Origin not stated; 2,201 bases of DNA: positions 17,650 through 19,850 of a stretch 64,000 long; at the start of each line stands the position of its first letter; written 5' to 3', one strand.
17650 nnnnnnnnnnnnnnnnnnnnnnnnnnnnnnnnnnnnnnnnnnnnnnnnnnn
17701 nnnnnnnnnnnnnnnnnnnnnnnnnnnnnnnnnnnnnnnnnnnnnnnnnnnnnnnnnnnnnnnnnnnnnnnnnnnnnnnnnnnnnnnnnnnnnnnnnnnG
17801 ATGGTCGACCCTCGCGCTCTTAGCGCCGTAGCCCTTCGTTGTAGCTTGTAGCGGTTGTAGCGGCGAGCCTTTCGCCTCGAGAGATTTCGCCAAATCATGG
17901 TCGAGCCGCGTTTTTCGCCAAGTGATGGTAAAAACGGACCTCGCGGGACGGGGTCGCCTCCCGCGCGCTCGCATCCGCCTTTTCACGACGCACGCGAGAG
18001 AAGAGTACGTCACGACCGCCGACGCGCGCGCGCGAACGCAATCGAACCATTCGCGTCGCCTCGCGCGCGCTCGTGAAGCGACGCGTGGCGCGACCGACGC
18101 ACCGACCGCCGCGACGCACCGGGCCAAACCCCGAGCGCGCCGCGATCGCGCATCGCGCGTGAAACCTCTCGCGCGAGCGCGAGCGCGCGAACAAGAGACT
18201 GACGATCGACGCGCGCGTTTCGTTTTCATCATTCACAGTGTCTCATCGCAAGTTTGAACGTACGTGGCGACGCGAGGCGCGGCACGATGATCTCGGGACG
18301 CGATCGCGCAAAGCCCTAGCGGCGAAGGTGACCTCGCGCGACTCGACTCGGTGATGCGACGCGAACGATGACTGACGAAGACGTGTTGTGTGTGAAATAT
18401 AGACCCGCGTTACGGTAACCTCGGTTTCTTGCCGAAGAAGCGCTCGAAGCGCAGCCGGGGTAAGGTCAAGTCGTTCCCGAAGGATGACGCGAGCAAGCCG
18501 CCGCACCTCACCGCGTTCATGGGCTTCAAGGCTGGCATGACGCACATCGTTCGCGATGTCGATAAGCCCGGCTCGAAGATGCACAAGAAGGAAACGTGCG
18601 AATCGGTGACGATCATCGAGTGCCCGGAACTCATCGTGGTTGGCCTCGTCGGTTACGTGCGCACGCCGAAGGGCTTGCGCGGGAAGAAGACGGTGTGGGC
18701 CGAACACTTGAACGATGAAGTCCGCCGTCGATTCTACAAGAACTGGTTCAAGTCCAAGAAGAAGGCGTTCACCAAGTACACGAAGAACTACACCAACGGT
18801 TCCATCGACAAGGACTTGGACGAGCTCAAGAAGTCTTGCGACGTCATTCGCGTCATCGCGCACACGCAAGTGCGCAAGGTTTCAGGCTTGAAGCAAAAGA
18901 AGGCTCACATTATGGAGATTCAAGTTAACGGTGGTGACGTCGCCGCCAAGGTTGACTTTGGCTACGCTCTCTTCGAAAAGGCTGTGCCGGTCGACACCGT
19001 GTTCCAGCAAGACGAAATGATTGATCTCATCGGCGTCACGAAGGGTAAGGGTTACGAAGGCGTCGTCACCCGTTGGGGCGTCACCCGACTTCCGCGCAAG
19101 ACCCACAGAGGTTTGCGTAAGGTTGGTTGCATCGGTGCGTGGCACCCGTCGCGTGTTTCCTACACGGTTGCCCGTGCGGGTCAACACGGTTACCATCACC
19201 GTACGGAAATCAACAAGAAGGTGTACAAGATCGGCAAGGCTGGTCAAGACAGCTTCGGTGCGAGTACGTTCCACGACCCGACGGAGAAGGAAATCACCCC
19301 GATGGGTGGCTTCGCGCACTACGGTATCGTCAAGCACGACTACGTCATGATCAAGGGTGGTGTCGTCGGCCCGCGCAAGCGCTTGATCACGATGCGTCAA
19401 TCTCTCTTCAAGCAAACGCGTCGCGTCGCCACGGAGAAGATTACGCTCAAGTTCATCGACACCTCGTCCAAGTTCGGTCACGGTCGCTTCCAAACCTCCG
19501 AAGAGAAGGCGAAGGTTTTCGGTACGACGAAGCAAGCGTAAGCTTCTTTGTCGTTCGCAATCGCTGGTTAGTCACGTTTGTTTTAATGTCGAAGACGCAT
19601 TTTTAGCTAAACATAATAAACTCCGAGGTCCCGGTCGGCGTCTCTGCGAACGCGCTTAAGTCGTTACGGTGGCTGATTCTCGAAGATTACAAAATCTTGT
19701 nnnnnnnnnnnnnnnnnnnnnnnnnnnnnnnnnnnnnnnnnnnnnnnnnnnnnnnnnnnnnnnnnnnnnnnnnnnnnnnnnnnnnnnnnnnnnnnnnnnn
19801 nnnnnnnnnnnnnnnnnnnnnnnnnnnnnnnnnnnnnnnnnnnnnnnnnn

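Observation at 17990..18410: RPL3: conserved N-terminus on a 21-nt micro-exon with no contiguous ATG; the start codon may be split A|TG by a 5' intron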

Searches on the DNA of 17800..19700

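Call 43: search_rna_families(source=window, start=17800, end=19700, threshold=evalue, max_evalue=1)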
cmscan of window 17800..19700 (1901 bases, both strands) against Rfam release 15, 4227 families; matches with E-value up to 1: 2.
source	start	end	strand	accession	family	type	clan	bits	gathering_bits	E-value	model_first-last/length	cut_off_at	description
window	18133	18188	-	RF04076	mir-H11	Gene; miRNA;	-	22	70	0.66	1-72/72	no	mir-H11 microRNA precursor family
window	18046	18090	-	RF03439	mir-1791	Gene; miRNA;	-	20.4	75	0.55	1-80/80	no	mir-1791 microRNA precursor family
